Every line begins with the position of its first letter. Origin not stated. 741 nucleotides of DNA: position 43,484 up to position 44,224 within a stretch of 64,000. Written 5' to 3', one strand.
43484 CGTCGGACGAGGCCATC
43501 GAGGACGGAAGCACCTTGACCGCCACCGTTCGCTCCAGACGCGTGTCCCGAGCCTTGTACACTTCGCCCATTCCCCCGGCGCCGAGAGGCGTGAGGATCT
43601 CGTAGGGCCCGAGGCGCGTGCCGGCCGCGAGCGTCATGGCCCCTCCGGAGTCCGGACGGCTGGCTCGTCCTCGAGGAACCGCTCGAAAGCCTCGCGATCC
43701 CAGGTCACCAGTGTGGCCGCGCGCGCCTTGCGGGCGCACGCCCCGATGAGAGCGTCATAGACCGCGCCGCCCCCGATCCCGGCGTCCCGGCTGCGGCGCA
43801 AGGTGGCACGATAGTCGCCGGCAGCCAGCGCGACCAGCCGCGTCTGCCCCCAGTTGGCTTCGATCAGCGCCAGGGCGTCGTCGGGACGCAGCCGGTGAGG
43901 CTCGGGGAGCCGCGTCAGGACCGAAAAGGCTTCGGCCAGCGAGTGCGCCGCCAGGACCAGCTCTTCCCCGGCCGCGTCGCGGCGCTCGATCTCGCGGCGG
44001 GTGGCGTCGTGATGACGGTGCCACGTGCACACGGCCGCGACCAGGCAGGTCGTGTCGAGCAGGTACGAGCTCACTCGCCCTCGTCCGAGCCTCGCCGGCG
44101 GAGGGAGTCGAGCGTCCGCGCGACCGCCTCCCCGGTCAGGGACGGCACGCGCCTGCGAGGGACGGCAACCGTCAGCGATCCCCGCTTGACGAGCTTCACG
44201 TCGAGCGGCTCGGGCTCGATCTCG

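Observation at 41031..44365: Second, non-homologous TA cassette (AbrB-type antitoxin + PIN toxin) translationally coupled to kinase K4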

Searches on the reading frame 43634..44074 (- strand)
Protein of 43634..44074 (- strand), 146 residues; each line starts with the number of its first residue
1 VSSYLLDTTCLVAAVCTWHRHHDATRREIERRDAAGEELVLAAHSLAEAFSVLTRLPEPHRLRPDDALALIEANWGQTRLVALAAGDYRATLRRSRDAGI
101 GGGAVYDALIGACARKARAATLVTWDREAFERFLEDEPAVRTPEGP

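Call 4: search_protein_families(library=pfam, proteins=[window:43634-44074:-], max_evalue=0.01)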
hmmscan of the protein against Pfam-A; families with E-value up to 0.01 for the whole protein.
window:43634-44074:- (146 aa): 2 families
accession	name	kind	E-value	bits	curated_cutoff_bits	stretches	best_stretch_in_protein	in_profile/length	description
PF01850.27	PIN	-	1.8e-12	48.4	23.6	1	4-132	1-116/120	PIN domain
PF13470.12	PIN_3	-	6.4e-05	24.2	27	1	4-127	2-114/115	PIN domain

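Call 7: find_homologous_proteins(query=window:43637-44074:-, max_evalue=0.001)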
Query window:43637-44074:- (146 aa): 483 proteins with E <= 0.001 among 1505 candidates; the best 120 are listed.
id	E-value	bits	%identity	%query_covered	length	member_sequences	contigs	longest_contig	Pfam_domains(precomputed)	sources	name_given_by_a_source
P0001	1.3e-82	293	92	100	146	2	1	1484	PF01850.28,PF13470.13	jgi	jgi:predicted nucleic acid-binding protein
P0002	3.8e-80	285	89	100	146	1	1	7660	PF01850.28,PF13470.13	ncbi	-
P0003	8.4e-80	284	90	99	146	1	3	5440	PF01850.28,PF13470.13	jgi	jgi:predicted nucleic acid-binding protein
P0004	2.2e-79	283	90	99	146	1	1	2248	PF01850.28,PF13470.13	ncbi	ncbi:MAG: PIN domain-containing protein [Thermoanaerobaculia bacterium]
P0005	4.6e-78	278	90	99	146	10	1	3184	PF01850.28,PF13470.13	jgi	-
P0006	9.7e-78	277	88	100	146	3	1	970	PF01850.28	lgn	-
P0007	1.5e-77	277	88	99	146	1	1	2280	PF01850.28,PF13470.13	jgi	-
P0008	2.0e-77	276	87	98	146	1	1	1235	PF01850.28,PF13470.13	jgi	jgi:predicted nucleic acid-binding protein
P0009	2.3e-77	276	88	99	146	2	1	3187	PF01850.28,PF13470.13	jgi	jgi:predicted nucleic acid-binding protein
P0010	3.2e-77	276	87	98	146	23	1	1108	PF01850.28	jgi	-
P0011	1.3e-76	274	90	98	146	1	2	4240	PF01850.28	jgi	jgi:toxin FitB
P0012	1.3e-76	273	88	99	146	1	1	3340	PF01850.28,PF13470.13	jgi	jgi:predicted nucleic acid-binding protein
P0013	1.4e-76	273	86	99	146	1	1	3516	PF01850.28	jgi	jgi:predicted nucleic acid-binding protein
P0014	1.5e-76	273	89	97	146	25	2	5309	PF01850.28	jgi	jgi:predicted nucleic acid-binding protein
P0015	1.9e-76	273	87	99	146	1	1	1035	PF01850.28,PF13470.13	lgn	-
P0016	2.3e-76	273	86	98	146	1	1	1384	PF01850.28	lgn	-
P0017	4.7e-76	272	87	98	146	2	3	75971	PF01850.28,PF13470.13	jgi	-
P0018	5.4e-76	272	86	99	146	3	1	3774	PF01850.28,PF13470.13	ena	-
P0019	5.7e-76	271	89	97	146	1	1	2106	PF01850.28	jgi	jgi:predicted nucleic acid-binding protein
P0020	6.8e-76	271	87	98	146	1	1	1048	PF01850.28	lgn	-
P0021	7.7e-76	271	88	99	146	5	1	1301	PF01850.28,PF13470.13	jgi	jgi:predicted nucleic acid-binding protein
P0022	1.0e-75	271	86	99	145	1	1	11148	PF01850.28,PF13470.13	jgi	jgi:predicted nucleic acid-binding protein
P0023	1.1e-75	271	86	99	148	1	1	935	PF01850.28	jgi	jgi:predicted nucleic acid-binding protein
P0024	1.6e-75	270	88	99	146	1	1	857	PF01850.28,PF13470.13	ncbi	-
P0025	1.9e-75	270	86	97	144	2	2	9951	PF01850.28,PF13470.13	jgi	jgi:predicted nucleic acid-binding protein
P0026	2.0e-75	270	87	97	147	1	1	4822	PF01850.28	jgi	jgi:predicted nucleic acid-binding protein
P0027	2.1e-75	270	87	99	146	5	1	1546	PF01850.28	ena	-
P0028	2.4e-75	269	85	99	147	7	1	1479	PF01850.28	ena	-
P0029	3.1e-75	269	85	99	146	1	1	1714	PF01850.28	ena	-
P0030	3.6e-75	269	86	99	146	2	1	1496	PF01850.28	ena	-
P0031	3.7e-75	269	85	99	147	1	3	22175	PF01850.28,PF13470.13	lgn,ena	-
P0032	6.0e-75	268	86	98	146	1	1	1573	PF01850.28,PF13470.13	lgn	-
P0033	6.1e-75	268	85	99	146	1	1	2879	PF01850.28,PF13470.13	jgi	jgi:predicted nucleic acid-binding protein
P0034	7.0e-75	268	86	97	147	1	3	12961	PF01850.28,PF13470.13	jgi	-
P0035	7.7e-75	268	85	99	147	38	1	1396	PF01850.28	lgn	-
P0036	8.5e-75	268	85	99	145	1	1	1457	PF01850.28,PF13470.13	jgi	jgi:predicted nucleic acid-binding protein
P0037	8.6e-75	268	86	99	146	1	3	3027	PF01850.28,PF13470.13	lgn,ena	-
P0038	9.5e-75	267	85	99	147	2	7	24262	PF01850.28,PF13470.13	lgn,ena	-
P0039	1.0e-74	267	86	100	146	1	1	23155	PF01850.28,PF13470.13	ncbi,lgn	-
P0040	1.1e-74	267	84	99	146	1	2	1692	PF01850.28,PF13470.13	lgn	-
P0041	1.2e-74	267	85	98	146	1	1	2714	PF01850.28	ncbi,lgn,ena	-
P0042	1.2e-74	267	85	99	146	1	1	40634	PF01850.28,PF13470.13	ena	-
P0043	1.2e-74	267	85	99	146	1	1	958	PF01850.28,PF13470.13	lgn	-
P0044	2.4e-74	266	85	99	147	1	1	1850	PF01850.28,PF13470.13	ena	-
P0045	2.4e-74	266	85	98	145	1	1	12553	PF01850.28,PF13470.13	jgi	jgi:predicted nucleic acid-binding protein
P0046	2.6e-74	266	86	99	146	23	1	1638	PF01850.28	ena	-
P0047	2.7e-74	266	83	99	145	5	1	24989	PF01850.28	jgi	jgi:predicted nucleic acid-binding protein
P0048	2.7e-74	266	85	98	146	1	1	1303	PF01850.28,PF13470.13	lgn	-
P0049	2.8e-74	266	84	99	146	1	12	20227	PF01850.28,PF13470.13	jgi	jgi:predicted nucleic acid-binding protein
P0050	3.4e-74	266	84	99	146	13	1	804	PF01850.28,PF13470.13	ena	-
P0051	4.9e-74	265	85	99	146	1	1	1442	PF01850.28,PF13470.13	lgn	-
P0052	5.6e-74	265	85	99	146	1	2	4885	PF01850.28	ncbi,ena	-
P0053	5.9e-74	265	86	99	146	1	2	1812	PF01850.28,PF13470.13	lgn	-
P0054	6.6e-74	265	84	99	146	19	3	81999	PF01850.28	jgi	jgi:predicted nucleic acid-binding protein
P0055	7.7e-74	265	83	99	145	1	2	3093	PF01850.28,PF13470.13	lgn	-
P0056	8.6e-74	264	83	99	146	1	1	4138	PF01850.28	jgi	jgi:toxin FitB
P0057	1.1e-73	264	85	97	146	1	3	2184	PF01850.28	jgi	-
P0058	1.3e-73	264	84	99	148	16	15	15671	PF01850.28,PF13470.13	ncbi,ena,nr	ncbi:MAG: hypothetical protein DMF54_11185 [Acidobacteria bacterium]|nr:MAG: hypothetical protein DM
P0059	1.6e-73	264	84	99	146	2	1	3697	PF01850.28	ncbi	-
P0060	1.8e-73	263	85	99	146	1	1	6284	PF01850.28,PF13470.13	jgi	-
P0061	3.1e-73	263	83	99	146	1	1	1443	PF01850.28,PF13470.13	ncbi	-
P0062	3.5e-73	262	85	99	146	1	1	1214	PF01850.28,PF13470.13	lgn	-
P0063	3.6e-73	262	83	99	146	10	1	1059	PF01850.28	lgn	-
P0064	3.6e-73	262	84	99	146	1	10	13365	PF01850.28,PF13470.13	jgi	jgi:predicted nucleic acid-binding protein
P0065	4.1e-73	262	83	99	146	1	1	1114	PF01850.28,PF13470.13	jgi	jgi:predicted nucleic acid-binding protein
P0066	4.5e-73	262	83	99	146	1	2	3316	PF01850.28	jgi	jgi:predicted nucleic acid-binding protein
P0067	7.8e-73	261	85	99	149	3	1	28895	PF01850.28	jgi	jgi:predicted nucleic acid-binding protein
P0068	8.1e-73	261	83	99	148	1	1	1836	PF01850.28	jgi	jgi:predicted nucleic acid-binding protein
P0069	9.3e-73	261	84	97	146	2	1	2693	PF01850.28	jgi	-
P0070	9.8e-73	261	82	99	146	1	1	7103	PF01850.28,PF13470.13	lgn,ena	-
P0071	1.1e-72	261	84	98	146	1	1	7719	PF01850.28,PF13470.13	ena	-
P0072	1.4e-72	260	85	98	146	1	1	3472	PF01850.28,PF13470.13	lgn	-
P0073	1.4e-72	260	83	99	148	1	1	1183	PF01850.28,PF13470.13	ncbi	-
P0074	1.5e-72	260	83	99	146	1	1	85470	PF01850.28,PF13470.13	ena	-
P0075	1.6e-72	260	84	97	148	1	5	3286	PF01850.28,PF13470.13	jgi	jgi:predicted nucleic acid-binding protein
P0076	1.9e-72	260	82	97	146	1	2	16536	PF01850.28,PF13470.13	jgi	-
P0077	2.3e-72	260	81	98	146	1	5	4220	PF01850.28,PF13470.13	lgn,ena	-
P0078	2.5e-72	260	82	99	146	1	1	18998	PF01850.28,PF13470.13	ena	-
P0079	2.5e-72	260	83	99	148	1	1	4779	PF01850.28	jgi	jgi:predicted nucleic acid-binding protein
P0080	3.0e-72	259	84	99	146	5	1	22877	PF01850.28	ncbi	-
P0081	3.0e-72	259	83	98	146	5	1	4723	PF01850.28,PF13470.13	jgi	-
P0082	4.2e-72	259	82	99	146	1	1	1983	PF01850.28,PF13470.13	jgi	jgi:predicted nucleic acid-binding protein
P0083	4.3e-72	259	78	100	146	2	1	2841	PF01850.28,PF13470.13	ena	-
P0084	5.2e-72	259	80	98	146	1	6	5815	PF01850.28,PF13470.13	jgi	-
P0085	5.2e-72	259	82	99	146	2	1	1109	PF01850.28,PF13470.13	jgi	jgi:predicted nucleic acid-binding protein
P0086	6.3e-72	258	83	99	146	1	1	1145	PF01850.28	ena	-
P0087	6.3e-72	258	80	98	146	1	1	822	PF01850.28,PF13470.13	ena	-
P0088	8.3e-72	258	84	99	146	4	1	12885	PF01850.28,PF13470.13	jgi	jgi:predicted nucleic acid-binding protein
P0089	8.6e-72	258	83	99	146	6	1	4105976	PF01850.28,PF13470.13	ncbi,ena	-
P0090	9.1e-72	258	81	99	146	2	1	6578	PF01850.28,PF13470.13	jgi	jgi:predicted nucleic acid-binding protein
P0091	1.2e-71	257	81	99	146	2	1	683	PF01850.28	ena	-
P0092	1.4e-71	257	83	99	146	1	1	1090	PF01850.28,PF13470.13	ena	-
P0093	2.7e-71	256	82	98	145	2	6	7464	PF01850.28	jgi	-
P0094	5.6e-71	255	81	99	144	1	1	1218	PF01850.28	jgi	jgi:predicted nucleic acid-binding protein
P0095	7.8e-71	255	83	97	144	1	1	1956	PF01850.28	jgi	jgi:predicted nucleic acid-binding protein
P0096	9.4e-71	255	81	98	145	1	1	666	PF01850.28,PF13470.13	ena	-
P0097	1.0e-70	254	81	99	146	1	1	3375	PF01850.28,PF13470.13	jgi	jgi:predicted nucleic acid-binding protein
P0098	1.4e-70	254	81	99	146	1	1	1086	PF01850.28,PF13470.13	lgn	-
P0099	1.6e-70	254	80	98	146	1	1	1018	PF01850.28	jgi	jgi:predicted nucleic acid-binding protein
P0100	2.8e-70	253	79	100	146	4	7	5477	PF01850.28,PF13470.13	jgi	jgi:predicted nucleic acid-binding protein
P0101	2.8e-70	253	90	92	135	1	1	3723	PF01850.28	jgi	jgi:predicted nucleic acid-binding protein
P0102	3.0e-70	253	83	98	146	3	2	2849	PF01850.28,PF13470.13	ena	-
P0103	3.0e-70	253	79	99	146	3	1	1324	PF01850.28,PF13470.13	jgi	-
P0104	3.9e-70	253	80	99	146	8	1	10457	PF01850.28,PF13470.13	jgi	jgi:predicted nucleic acid-binding protein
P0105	4.0e-70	252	82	97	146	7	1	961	PF01850.28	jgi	jgi:predicted nucleic acid-binding protein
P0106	8.5e-70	251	90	90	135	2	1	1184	PF01850.28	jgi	jgi:predicted nucleic acid-binding protein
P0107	1.0e-69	251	82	98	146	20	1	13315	PF01850.28,PF13470.13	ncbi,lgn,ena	-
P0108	2.6e-69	250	81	98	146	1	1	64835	PF01850.28,PF13470.13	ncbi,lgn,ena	-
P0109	3.5e-69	249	78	99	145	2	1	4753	PF01850.28,PF13470.13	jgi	jgi:predicted nucleic acid-binding protein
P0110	3.6e-69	249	80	98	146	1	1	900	PF01850.28,PF13470.13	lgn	-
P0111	5.4e-69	249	78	99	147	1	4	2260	PF01850.28,PF13470.13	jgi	jgi:predicted nucleic acid-binding protein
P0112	6.1e-69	249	79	99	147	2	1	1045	PF01850.28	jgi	jgi:predicted nucleic acid-binding protein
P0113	7.0e-69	248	76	99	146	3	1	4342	PF01850.28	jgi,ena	jgi:predicted nucleic acid-binding protein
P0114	8.2e-69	248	80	98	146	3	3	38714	PF01850.28,PF13470.13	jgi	-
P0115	9.7e-69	248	79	99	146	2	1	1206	PF01850.28,PF13470.13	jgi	jgi:predicted nucleic acid-binding protein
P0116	1.0e-68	248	80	98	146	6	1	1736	PF01850.28,PF13470.13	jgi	jgi:predicted nucleic acid-binding protein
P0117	1.1e-68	248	81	99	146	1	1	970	PF01850.28,PF13470.13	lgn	-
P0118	1.6e-68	247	81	97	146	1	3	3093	PF01850.28,PF13470.13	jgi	jgi:predicted nucleic acid-binding protein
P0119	2.1e-68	247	77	99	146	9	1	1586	PF01850.28,PF13470.13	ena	-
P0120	2.5e-68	247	78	99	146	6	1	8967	PF01850.28,PF13470.13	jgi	jgi:predicted nucleic acid-binding protein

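Call 9: find_encoding_contigs(protein=P0089, flank=6000, max_places=4)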
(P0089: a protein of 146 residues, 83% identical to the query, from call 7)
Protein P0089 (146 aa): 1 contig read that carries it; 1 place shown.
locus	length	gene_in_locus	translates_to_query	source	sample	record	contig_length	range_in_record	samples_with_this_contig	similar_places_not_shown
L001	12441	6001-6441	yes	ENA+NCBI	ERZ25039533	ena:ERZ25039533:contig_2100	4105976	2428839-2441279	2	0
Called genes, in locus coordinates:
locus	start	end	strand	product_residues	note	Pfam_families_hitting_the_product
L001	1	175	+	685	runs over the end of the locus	PF00069:Pkinase, PF07714:PK_Tyr_Ser-Thr, PF26550:Tricorn_2nd (faint), PF25174:Beta-prop_THOC3 (weak), PF26549:Tricorn_N, PF07676:PD40, PF26549:Tricorn_N (weak), PF07676:PD40 (weak), +1 more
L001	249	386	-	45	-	-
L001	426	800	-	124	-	-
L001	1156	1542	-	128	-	-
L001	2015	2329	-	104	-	-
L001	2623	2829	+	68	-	-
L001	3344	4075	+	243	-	PF00069:Pkinase, PF01636:APH (weak), PF07714:PK_Tyr_Ser-Thr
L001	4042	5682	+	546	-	PF26550:Tricorn_2nd (faint), PF26549:Tricorn_N, PF07676:PD40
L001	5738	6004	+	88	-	PF04014:MazE_antitoxin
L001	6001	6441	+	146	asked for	PF01850:PIN, PF13470:PIN_3 (weak)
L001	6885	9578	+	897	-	PF00069:Pkinase, PF01636:APH (faint), PF07714:PK_Tyr_Ser-Thr, PF03109:ABC1 (weak), PF26550:Tricorn_2nd (faint), PF26549:Tricorn_N, PF07676:PD40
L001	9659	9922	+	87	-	PF02604:PhdYeFM_antitox (weak)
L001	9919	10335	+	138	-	PF01850:PIN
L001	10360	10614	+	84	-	-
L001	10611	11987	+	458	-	PF04389:Peptidase_M28, PF01546:Peptidase_M20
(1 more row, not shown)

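Call 10: find_encoding_contigs(protein=P0074, flank=6000, max_places=3)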
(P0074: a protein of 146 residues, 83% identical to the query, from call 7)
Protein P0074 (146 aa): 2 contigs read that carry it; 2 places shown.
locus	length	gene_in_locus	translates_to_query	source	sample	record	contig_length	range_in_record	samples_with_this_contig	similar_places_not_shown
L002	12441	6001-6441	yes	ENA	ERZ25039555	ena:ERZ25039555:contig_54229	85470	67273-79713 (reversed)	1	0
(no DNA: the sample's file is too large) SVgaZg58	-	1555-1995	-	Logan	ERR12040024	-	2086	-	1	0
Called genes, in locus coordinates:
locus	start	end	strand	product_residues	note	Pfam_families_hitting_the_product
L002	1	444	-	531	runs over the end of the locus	PF00501:AMP-binding, PF13193:AMP-binding_C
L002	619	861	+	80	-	PF20106:DUF6496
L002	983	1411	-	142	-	-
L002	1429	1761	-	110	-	PF02735:Ku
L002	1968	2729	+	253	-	PF13298:LigD_N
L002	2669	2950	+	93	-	-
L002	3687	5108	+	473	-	-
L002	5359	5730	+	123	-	-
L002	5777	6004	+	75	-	PF04014:MazE_antitoxin (weak)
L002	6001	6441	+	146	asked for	PF01850:PIN, PF13470:PIN_3 (weak)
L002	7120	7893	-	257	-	-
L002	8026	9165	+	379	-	PF26550:Tricorn_2nd (faint), PF07676:PD40 (faint)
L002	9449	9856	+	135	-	PF00069:Pkinase, PF07714:PK_Tyr_Ser-Thr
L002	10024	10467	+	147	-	PF00069:Pkinase (weak)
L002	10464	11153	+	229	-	PF07676:PD40, PF26550:Tricorn_2nd, PF07676:PD40 (weak), PF26549:Tricorn_N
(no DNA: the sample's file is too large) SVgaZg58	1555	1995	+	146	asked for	PF01850:PIN, PF13470:PIN_3 (weak)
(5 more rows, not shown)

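Call 11: find_encoding_contigs(protein=P0054, flank=6000, max_places=3)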
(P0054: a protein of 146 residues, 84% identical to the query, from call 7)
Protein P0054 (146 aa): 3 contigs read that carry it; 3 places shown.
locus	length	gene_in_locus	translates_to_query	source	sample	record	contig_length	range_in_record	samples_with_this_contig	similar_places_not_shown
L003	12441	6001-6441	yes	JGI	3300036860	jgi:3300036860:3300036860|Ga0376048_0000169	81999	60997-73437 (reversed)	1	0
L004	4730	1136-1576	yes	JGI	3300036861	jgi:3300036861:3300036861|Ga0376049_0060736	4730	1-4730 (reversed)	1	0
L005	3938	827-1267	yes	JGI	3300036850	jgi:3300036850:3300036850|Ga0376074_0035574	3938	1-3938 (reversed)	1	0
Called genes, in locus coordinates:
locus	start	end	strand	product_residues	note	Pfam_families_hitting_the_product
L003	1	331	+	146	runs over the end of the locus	PF01850:PIN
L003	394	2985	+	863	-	PF00069:Pkinase, PF01636:APH (faint), PF03109:ABC1 (faint), PF07714:PK_Tyr_Ser-Thr, PF26549:Tricorn_N (weak), PF26550:Tricorn_2nd, PF07676:PD40, PF26549:Tricorn_N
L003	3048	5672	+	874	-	PF00069:Pkinase, PF01636:APH (faint), PF03109:ABC1 (faint), PF07714:PK_Tyr_Ser-Thr, PF07676:PD40, PF26549:Tricorn_N, PF07676:PD40, PF26550:Tricorn_2nd (weak), +4 more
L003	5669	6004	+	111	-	PF04014:MazE_antitoxin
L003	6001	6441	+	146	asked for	PF01850:PIN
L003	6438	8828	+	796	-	PF00069:Pkinase, PF01636:APH (faint), PF03109:ABC1 (faint), PF07714:PK_Tyr_Ser-Thr, PF13428:TPR_14 (faint), PF13181:TPR_8 (faint), PF00515:TPR_1 (faint), PF14559:TPR_19 (weak), +3 more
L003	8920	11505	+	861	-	PF00069:Pkinase, PF01636:APH (faint), PF03109:ABC1 (weak), PF07714:PK_Tyr_Ser-Thr, PF26550:Tricorn_2nd (faint), PF07676:PD40 (weak), PF26549:Tricorn_N (weak)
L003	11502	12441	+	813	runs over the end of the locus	PF00069:Pkinase, PF01636:APH (faint), PF07714:PK_Tyr_Ser-Thr, PF03109:ABC1, PF14559:TPR_19 (faint), PF07719:TPR_2 (faint), PF13432:TPR_16 (weak)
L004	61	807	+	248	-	PF00930:DPPIV_N (faint), PF07676:PD40 (faint), PF26549:Tricorn_N (faint), PF26550:Tricorn_2nd (faint)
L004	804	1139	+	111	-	PF04014:MazE_antitoxin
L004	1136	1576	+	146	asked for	PF01850:PIN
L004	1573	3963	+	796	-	PF00069:Pkinase, PF01636:APH (faint), PF03109:ABC1 (faint), PF07714:PK_Tyr_Ser-Thr, PF13428:TPR_14 (faint), PF13181:TPR_8 (faint), PF00515:TPR_1 (faint), PF14559:TPR_19 (weak), +3 more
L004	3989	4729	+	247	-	?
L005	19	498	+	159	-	PF07676:PD40 (faint)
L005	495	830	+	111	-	PF04014:MazE_antitoxin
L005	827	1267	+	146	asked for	PF01850:PIN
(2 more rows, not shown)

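Call 14: find_related_loci(query=A2, collection=genome_contigs, flank=5000)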
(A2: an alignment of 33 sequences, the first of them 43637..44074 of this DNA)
Query A2 (146 aa) in genome_contigs; peptide patterns used: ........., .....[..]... (x = any residue, [..] = any of these).
53 stretches matched a pattern; 34 encode a relative of the query (tblastn E <= 1e-3); 34 distinct loci.
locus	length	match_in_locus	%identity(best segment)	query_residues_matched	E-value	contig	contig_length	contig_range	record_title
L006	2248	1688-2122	89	1-145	2e-84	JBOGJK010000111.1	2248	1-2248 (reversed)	MAG: Thermoanaerobaculia bacterium isolate H1-B1_metabat2.bin.190_sub k127_2193526, whole genome shotgun sequence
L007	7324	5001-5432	89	1-144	2e-81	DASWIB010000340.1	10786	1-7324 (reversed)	MAG TPA_asm: Thermoanaerobaculia bacterium isolate SMAG_U2857 k141_3672940, whole genome shotgun sequence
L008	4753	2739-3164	86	3-144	7e-79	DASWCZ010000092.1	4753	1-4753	MAG TPA_asm: Thermoanaerobaculia bacterium isolate SMAG_U2722 k141_1056091, whole genome shotgun sequence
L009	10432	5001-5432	85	1-144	4e-78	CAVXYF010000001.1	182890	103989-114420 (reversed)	MAG: uncultured Acidobacteriota bacterium isolate MFD09206.bin.1.14 genome assembly, contig: contig_10767, whole genome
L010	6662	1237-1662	85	3-144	2e-77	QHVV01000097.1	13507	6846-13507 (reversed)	MAG: Acidobacteria bacterium isolate gp7 AA6 14_1009_16_30cm_scaffold_8058_curated, whole genome shotgun sequence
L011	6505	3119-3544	85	3-144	2e-77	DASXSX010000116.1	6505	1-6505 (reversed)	MAG TPA_asm: Thermoanaerobaculia bacterium isolate SMAG_U4677 k141_4175828, whole genome shotgun sequence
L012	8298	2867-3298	85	1-144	2e-77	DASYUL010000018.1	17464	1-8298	MAG TPA_asm: Thermoanaerobaculia bacterium isolate SMAG_U4594 k141_10337, whole genome shotgun sequence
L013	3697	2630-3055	85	3-144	1e-76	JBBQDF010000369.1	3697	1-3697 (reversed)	MAG: Thermoanaerobaculia bacterium isolate Co_metawrap_1191 Cmw_1191_k141_28584661_length_3697_cov_6.9632, whole genome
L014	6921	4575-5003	82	1-143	6e-76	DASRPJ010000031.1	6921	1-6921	MAG TPA_asm: Thermoanaerobaculia bacterium isolate SMAG_U10292 k141_6217996, whole genome shotgun sequence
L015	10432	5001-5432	82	1-144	1e-75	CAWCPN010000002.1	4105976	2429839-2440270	MAG: uncultured Acidobacteriota bacterium isolate MFD04944.bin.1.75 genome assembly, contig: contig_2100, whole genome s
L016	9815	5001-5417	83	3-141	2e-75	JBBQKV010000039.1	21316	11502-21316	MAG: Acidobacteriota bacterium isolate Co_metawrap_566 Cmw_566_k141_10878491_length_21316_cov_92.1980, whole genome shot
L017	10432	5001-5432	81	1-144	3e-75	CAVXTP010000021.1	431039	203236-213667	MAG: uncultured Acidobacteriota bacterium isolate MFD05942.bin.1.319 genome assembly, contig: contig_7524, whole genome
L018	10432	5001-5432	81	1-144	3e-75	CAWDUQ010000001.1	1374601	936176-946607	MAG: uncultured Acidobacteriota bacterium isolate MFD05442.bin.1.363 genome assembly, contig: contig_1073, whole genome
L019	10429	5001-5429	77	1-143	9e-73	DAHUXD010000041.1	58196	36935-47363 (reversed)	MAG TPA_asm: Acidobacteria bacterium isolate clean263 k141_1282130, whole genome shotgun sequence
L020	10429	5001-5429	80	1-143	1e-72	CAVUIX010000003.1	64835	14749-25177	MAG: uncultured Acidobacteriota bacterium isolate MFD02199.bin.2.111 genome assembly, contig: contig_12635, whole genome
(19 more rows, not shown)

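Call 33: search_protein_families(library=padloc, proteins=[window:43634-44074:-], max_evalue=0.001)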
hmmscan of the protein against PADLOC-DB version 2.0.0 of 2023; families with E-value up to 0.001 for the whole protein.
window:43634-44074:- (146 aa): 0 families

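Call 34: search_protein_families(library=ncbifam, proteins=[window:43634-44074:-], max_evalue=0.001)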
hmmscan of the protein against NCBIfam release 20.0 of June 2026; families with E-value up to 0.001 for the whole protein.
window:43634-44074:- (146 aa): 1 family
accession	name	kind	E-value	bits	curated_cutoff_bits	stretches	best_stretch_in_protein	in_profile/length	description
TIGR00028.1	Mtu_PIN_fam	subfamily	1.9e-09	37.9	73.6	1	4-135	3-134/143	TA system VapC family ribonuclease toxin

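Call 35: find_related_loci(query=A2, collection=metagenome_contigs, flank=3500)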
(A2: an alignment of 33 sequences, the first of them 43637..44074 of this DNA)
Query A2 (146 aa) in metagenome_contigs; peptide patterns used: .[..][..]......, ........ (x = any residue, [..] = any of these).
600 stretches matched a pattern (row limit reached: there are more); 502 encode a relative of the query (tblastn E <= 1e-3); the best 80 are kept; 80 distinct loci.
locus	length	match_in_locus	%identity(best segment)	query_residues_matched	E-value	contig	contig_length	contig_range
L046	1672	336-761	87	3-144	7e-84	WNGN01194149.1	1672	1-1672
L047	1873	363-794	85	1-144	1e-82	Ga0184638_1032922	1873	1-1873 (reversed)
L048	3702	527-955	80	1-143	5e-76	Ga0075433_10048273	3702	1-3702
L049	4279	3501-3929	80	1-143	2e-75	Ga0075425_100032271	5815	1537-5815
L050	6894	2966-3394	80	1-143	2e-72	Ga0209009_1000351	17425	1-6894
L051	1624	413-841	80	1-143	1e-73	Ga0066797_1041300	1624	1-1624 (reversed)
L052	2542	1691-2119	77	1-143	5e-71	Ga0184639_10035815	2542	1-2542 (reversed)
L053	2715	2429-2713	89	3-97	6e-52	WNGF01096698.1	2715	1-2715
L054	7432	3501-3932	53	1-143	2e-45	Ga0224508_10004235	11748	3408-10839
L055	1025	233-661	45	2-144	2e-45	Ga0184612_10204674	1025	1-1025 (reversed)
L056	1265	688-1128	47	1-146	1e-41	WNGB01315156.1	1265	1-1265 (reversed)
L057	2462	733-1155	48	4-144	1e-39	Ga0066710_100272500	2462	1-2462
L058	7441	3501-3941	46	1-146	1e-39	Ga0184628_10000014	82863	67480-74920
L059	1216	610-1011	51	1-133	2e-40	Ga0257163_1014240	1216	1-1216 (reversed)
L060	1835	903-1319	49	6-143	3e-37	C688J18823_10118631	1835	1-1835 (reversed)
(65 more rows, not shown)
